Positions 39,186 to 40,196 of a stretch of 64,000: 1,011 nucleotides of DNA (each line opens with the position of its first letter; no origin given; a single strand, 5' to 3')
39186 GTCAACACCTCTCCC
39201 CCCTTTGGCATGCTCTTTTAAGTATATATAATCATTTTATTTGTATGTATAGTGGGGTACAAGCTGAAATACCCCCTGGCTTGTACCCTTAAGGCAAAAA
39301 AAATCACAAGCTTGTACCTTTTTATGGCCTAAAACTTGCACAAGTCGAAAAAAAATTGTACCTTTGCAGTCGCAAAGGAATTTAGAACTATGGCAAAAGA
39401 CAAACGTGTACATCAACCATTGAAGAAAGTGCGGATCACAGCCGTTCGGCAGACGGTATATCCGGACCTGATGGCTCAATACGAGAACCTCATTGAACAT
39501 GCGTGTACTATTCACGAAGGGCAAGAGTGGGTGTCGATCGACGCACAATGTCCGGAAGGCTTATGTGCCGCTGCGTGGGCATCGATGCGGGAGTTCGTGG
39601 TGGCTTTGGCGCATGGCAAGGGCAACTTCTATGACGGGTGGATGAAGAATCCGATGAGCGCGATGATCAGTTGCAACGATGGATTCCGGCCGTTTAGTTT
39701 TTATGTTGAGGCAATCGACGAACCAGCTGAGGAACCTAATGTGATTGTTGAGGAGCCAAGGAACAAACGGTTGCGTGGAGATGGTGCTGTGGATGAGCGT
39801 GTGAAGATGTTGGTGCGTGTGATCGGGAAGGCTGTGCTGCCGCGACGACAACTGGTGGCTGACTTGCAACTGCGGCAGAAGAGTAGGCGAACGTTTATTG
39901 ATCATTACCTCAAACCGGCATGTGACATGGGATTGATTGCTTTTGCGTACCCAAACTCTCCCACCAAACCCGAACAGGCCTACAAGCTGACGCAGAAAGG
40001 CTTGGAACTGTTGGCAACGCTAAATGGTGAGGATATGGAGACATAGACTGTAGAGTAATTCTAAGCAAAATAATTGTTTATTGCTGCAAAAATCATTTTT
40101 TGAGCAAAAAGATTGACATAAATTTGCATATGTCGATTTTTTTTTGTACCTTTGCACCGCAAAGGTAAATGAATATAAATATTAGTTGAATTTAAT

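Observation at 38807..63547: About 25 kb accretion zone inside a polysaccharide locus, punctuated by five copies of the 3' end of a DUF354 gene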

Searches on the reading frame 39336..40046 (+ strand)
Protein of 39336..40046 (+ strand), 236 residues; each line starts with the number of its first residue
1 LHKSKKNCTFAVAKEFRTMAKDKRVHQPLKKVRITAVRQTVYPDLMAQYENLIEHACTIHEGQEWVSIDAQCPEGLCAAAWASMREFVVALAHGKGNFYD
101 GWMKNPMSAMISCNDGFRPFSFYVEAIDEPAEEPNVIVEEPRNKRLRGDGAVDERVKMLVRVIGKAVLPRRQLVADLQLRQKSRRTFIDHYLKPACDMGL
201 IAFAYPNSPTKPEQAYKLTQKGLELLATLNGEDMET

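Call 14: search_protein_families(library=pfam, proteins=[window:39336-40046:+], max_evalue=0.01)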
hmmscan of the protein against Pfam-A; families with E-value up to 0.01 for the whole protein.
window:39336-40046:+ (236 aa): 1 family
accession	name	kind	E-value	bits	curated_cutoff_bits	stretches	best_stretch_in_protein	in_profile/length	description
PF21247.3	Fic-like_C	-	2.1e-14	53.6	27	1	154-219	1-64/64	Filamentation induced by cAMP protein Fic-like, C-terminal domain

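Call 20: search_protein_families(library=ncbifam, proteins=[window:39336-40046:+], max_evalue=0.01)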
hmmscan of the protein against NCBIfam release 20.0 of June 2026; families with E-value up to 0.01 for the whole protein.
window:39336-40046:+ (236 aa): 1 family
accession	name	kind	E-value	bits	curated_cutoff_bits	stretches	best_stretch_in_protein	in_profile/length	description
TIGR04076.1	TIGR04076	subfamily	2.8e-20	72.7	33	1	30-129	2-91/91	TIGR04076 family protein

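Call 57: search_protein_families(library=padloc, proteins=[window:39336-40046:+], max_evalue=0.001)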
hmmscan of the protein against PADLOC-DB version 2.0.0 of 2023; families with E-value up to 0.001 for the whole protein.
window:39336-40046:+ (236 aa): 0 families

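Call 80: find_homologous_proteins(query=window:39390-40046:+, max_evalue=1e-10)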
Query window:39390-40046:+ (218 aa): 1116 proteins with E <= 1e-10 among 1236 candidates; the best 120 are listed.
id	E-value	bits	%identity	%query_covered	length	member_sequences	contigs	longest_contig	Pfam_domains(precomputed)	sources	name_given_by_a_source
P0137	1.1e-131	455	91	100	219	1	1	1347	PF21247.4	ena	-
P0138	1.4e-129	448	90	100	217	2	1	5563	PF21247.4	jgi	-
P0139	3.6e-129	447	92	98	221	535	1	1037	PF21247.4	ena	-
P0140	1.8e-128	444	89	100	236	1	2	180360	PF21247.4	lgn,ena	-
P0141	6.7e-126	436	90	97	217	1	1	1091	PF21247.4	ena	-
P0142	2.3e-125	434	89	97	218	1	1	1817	PF21247.4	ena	-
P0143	1.6e-124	432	89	97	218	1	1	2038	PF21247.4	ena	-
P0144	4.9e-124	430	85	100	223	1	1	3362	PF21247.4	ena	-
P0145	1.1e-123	429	87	98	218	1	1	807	PF21247.4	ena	-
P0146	1.5e-123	428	88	97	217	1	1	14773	PF21247.4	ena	-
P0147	3.4e-123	427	90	97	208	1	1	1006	PF21247.4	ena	-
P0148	4.5e-123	427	88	97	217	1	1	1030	PF21247.4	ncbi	-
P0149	5.2e-123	427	86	98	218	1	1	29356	PF21247.4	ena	-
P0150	5.4e-123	427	88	97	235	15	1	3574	PF21247.4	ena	-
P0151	6.0e-123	426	88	97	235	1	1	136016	PF21247.4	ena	-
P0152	1.1e-122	426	87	100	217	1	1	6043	PF21247.4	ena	-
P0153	1.1e-122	425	87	100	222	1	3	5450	PF21247.4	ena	-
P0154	1.5e-122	425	87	100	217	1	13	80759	PF21247.4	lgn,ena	-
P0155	8.2e-122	423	87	97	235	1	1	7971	PF21247.4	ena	-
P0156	2.6e-121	421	88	96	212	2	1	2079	PF21247.4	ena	-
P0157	3.0e-121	421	86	100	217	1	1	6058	PF21247.4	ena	-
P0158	3.2e-121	421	88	94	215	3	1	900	PF21247.4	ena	-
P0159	5.6e-121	420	88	98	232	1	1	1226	PF21247.4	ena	-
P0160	9.6e-121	419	86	98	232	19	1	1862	PF21247.4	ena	-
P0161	2.5e-120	418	84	100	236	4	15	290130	PF21247.4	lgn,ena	-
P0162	8.1e-119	413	88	95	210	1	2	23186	PF21247.4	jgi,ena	-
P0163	1.1e-117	409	83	100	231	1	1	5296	PF21247.4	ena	-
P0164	1.6e-117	409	85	100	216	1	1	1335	PF21247.4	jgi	-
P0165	2.9e-117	408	85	98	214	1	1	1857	PF21247.4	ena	-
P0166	3.3e-115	401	89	90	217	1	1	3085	PF21247.4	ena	-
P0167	5.5e-115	400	83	94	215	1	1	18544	PF21247.4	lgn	-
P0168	4.6e-110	384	83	94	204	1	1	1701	PF21247.4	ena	-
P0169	6.9e-107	374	76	100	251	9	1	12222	PF21247.4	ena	-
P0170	7.8e-103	361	76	100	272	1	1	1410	PF21247.4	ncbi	-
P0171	6.0e-102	358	74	98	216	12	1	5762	PF21247.4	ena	-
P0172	8.6e-102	357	75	97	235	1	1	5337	PF21247.4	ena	-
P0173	5.8e-98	345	73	96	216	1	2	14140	PF21247.4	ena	-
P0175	1.5e-91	324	67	98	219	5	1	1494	PF21247.4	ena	-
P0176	1.7e-91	324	67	98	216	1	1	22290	PF21247.4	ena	-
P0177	1.3e-88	314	66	91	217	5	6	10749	PF21247.4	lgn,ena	-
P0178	1.6e-88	314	94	68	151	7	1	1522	PF21247.4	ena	-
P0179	2.3e-88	313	66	95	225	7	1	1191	PF21247.4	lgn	-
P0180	2.5e-88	313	65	98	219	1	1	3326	PF21247.4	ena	-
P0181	3.1e-88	313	65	98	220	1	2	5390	PF21247.4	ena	-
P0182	5.4e-88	312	65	96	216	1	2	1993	PF21247.4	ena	-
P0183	7.5e-88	312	65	97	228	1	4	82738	PF21247.4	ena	-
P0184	8.1e-88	312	66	91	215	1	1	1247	PF21247.4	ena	-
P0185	8.5e-88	312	65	96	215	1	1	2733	PF21247.4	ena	-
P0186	8.7e-88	311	66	96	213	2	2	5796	PF21247.4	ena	-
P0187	1.2e-87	311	65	96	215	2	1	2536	PF21247.4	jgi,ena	-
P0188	1.2e-87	311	65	96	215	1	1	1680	PF21247.4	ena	-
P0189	2.6e-87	310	65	96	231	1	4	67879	PF21247.4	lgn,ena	-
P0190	3.2e-87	310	66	97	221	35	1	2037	PF21247.4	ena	-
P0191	3.3e-87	310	65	94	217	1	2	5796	PF21247.4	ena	-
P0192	3.6e-87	309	65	97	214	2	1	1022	PF21247.4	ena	-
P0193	5.6e-87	309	65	91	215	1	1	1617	PF21247.4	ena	-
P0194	5.8e-87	309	66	95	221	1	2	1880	PF21247.4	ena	-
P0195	6.8e-87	309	65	97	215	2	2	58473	PF21247.4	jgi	-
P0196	9.2e-87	308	89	70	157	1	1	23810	PF21247.4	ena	-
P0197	1.0e-86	308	63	97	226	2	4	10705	PF21247.4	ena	-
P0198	1.0e-86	308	65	97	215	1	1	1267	PF21247.4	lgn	-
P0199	1.4e-86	308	65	96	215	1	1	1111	PF21247.4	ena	-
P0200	1.6e-86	307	65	91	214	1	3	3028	PF21247.4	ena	-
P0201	1.7e-86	307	65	97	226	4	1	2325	PF21247.4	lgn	-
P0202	2.2e-86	307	65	97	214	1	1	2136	PF21247.4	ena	-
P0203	4.8e-86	306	67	95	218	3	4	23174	PF21247.4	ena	-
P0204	7.6e-86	305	65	93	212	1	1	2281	PF21247.4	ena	-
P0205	9.1e-86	305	65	92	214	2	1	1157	PF21247.4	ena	-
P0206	9.1e-86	305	64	94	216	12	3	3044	PF21247.4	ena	-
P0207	1.3e-85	304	65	96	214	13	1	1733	PF21247.4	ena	-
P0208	1.5e-85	304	65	91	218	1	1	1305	PF21247.4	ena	-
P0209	2.3e-85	304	63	100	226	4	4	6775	PF21247.4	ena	-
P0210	4.3e-85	303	63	96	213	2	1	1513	PF21247.4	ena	-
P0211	8.3e-85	302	64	96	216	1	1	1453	PF21247.4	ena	-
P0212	3.4e-84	300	65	93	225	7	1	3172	PF21247.4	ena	-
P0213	5.6e-84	299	65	94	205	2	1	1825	PF21247.4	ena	-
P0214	6.4e-84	299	67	92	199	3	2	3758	PF21247.4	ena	-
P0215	7.2e-84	299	64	94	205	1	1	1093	PF21247.4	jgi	jgi:uncharacterized repeat protein (TIGR04076 family)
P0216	1.9e-83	297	64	94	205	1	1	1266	PF21247.4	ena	-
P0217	3.0e-83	297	62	98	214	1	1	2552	PF21247.4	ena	-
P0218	3.6e-83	296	62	98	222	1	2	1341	PF21247.4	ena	-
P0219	1.3e-82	295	63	94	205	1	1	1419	PF21247.4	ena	-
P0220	1.7e-82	294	63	94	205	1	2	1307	PF21247.4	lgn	-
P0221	4.8e-82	293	63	94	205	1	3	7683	PF21247.4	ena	-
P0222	7.9e-82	292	63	94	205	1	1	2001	PF21247.4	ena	-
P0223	1.1e-81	292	63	94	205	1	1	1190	PF21247.4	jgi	-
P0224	1.6e-81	291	64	94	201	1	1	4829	PF21247.4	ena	-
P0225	2.2e-81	291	62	97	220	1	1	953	PF21247.4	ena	-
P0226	4.3e-81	290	63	94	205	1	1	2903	PF21247.4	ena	-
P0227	4.3e-81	290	62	95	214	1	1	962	PF21247.4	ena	-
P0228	6.4e-81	289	63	94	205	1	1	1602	PF21247.4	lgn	-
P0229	8.7e-81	289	64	93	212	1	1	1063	PF21247.4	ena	-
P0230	8.7e-81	289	63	94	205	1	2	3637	PF21247.4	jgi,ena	-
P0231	1.3e-80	288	64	92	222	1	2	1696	PF21247.4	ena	-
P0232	1.4e-80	288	62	94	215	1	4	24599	PF21247.4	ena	-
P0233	1.9e-80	288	62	92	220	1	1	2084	PF21247.4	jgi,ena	-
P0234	2.3e-80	287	62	94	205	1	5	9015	PF21247.4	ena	-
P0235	2.6e-80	287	61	97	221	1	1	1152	PF21247.4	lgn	-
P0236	2.6e-80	287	63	92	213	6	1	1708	PF21247.4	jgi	jgi:uncharacterized repeat protein (TIGR04076 family)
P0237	2.7e-80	287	63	94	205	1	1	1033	PF21247.4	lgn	-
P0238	2.7e-80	287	63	94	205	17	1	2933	PF21247.4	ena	-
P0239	3.2e-80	287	60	94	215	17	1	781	PF21247.4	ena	-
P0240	4.6e-80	286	63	92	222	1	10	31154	PF21247.4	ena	-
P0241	5.1e-80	286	62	92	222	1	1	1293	PF21247.4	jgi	jgi:uncharacterized repeat protein (TIGR04076 family)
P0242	7.1e-80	286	63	94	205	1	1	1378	PF21247.4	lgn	-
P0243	7.6e-80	286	64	93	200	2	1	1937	PF21247.4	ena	-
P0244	8.3e-80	285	61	94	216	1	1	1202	PF21247.4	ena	-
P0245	8.9e-80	285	62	93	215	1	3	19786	PF21247.4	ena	-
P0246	9.8e-80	285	61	92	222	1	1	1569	PF21247.4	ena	-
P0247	1.5e-79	285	64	93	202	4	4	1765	PF21247.4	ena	-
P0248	1.5e-79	285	63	93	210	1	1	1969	PF21247.4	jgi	jgi:uncharacterized repeat protein (TIGR04076 family)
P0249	1.7e-79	284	62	92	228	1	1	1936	PF21247.4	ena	-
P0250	1.9e-79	284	63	92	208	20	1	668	PF21247.4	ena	-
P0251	2.3e-79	284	62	92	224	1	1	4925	PF21247.4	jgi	jgi:uncharacterized repeat protein (TIGR04076 family)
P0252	2.4e-79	284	62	92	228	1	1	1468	PF21247.4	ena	-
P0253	2.6e-79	284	62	94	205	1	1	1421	PF21247.4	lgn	-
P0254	3.3e-79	283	63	92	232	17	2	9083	PF21247.4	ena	-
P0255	3.5e-79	283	62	93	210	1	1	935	PF21247.4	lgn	-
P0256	3.6e-79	283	61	94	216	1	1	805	PF21247.4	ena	-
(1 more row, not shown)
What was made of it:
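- The family is mostly found on 1-2 kb contigs, which suggests assemblies break at flanking repeats (call 80).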

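Call 81: find_encoding_contigs(protein=P0161, flank=7000, max_places=8)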
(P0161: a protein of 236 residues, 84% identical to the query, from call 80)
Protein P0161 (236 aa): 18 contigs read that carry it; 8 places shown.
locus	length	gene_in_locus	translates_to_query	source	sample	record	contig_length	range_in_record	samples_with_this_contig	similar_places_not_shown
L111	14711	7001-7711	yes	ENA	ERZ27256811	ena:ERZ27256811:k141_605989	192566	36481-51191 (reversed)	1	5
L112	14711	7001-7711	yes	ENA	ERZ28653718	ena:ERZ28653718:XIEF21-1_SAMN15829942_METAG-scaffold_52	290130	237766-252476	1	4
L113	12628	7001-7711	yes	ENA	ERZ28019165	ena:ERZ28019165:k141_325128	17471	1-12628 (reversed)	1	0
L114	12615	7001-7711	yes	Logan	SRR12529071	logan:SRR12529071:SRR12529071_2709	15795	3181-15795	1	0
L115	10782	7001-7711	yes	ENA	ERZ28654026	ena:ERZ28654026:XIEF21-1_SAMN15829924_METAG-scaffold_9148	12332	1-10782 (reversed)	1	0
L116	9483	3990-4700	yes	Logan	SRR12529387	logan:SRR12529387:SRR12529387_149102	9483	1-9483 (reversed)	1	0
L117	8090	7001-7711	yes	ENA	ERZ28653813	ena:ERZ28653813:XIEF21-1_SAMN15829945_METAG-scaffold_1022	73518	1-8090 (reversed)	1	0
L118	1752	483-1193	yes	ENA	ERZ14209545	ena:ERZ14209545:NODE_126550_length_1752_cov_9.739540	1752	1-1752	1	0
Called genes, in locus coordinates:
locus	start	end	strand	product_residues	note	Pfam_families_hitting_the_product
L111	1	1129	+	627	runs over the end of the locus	PF24389:ORC-CDC6-like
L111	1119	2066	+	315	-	-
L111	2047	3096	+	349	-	PF02384:N6_Mtase (weak), PF05175:MTS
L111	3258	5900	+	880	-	PF07693:KAP_NTPase, PF13401:AAA_22 (faint)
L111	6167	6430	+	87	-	-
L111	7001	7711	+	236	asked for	PF21247:Fic-like_C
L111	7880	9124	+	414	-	PF02350:Epimerase_2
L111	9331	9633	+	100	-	PF04221:RelB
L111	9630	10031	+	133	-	PF13470:PIN_3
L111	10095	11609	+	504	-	PF02397:Bac_transf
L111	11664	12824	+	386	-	PF14907:NTP_transf_5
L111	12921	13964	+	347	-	PF06144:DNA_pol3_delta, PF21694:DNA_pol3_delta_C (weak)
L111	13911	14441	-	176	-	PF14129:DUF4296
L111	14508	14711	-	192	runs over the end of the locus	PF01252:Peptidase_A8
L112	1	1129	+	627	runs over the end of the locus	PF24389:ORC-CDC6-like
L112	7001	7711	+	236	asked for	PF21247:Fic-like_C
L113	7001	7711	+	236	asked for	PF21247:Fic-like_C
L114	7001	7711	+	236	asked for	PF21247:Fic-like_C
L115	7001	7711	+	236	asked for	PF21247:Fic-like_C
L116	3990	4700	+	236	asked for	PF21247:Fic-like_C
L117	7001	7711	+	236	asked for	PF21247:Fic-like_C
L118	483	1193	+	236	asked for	PF21247:Fic-like_C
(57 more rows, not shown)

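Call 83: find_encoding_contigs(protein=P0151, flank=10000, max_places=3)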
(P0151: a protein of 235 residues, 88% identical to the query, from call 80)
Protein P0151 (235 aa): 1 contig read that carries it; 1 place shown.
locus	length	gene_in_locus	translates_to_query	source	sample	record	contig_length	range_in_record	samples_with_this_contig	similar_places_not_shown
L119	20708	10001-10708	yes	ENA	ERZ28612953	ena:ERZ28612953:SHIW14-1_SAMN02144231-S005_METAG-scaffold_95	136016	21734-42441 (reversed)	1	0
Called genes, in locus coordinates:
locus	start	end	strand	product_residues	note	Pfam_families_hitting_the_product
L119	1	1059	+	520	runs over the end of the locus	PF03901:Glyco_transf_22 (weak), PF13231:PMT_2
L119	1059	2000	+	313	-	PF13439:Glyco_transf_4, PF13579:Glyco_trans_4_4, PF00534:Glycos_transf_1, PF13692:Glyco_trans_1_4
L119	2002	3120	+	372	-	PF14307:Glyco_tran_WbsX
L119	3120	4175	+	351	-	PF13480:Acetyltransf_6, PF02388:FemAB (weak)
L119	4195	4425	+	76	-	PF00550:PP-binding (faint)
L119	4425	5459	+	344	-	PF08545:ACP_syn_III (faint), PF08541:ACP_syn_III_C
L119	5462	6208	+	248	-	PF23441:SDR (weak), PF00106:adh_short, PF01370:Epimerase, PF08659:KR, PF13561:adh_short_C2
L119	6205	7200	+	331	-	PF00195:Chal_sti_synt_N, PF08545:ACP_syn_III, PF08541:ACP_syn_III_C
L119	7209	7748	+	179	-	PF00132:Hexapep (faint)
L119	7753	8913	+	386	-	-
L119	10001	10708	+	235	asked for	PF21247:Fic-like_C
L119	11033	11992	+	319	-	PF02661:Fic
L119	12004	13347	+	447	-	PF02350:Epimerase_2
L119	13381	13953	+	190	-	PF13189:Cytidylate_kin2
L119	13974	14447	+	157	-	PF04306:DUF456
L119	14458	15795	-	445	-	PF00849:PseudoU_synth_2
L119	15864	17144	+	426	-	-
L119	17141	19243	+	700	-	PF00930:DPPIV_N, PF26549:Tricorn_N (faint), PF00561:Abhydrolase_1, PF02129:Peptidase_S15, PF20434:BD-FAE (faint), PF00326:Peptidase_S9, PF01738:DLH, PF12146:Hydrolase_4 (faint)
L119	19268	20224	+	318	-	PF00480:ROK, PF01869:BcrAD_BadFG (faint)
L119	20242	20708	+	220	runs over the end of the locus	PF01522:Polysacc_deac_1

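Call 89: predict_structure(alignment_id=A9)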
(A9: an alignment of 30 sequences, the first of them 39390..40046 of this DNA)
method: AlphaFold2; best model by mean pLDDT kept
length: 218 residues; sequences in the alignment: 30
mean_pLDDT: 68.3   pTM: 0.40
mean pLDDT of the five models: 68.3, 66.0, 65.9, 63.2, 62.8
residues with pLDDT >= 90: 6; 70-90: 116; 50-70: 55; < 50: 41
segments of 3 or more residues with pLDDT < 50: 1-7, 34-36, 79-88, 112-127, 216-218
pLDDT, mean of each block of 10 residues (from residue 1): 47 77 57 55 80 82 79 68 40 53 71 37 42 75 85 81 71 87 83 77 89 60
secondary structure, 60 per line:
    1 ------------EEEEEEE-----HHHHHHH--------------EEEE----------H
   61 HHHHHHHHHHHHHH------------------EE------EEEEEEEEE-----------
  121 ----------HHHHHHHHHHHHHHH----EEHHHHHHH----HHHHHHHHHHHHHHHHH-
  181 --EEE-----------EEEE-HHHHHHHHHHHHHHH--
elements in order: E13-19 H25-31 E46-49 H60-74 E101-109 H131-145 H152-158 H163-179 E183-185 E197-200 H202-216
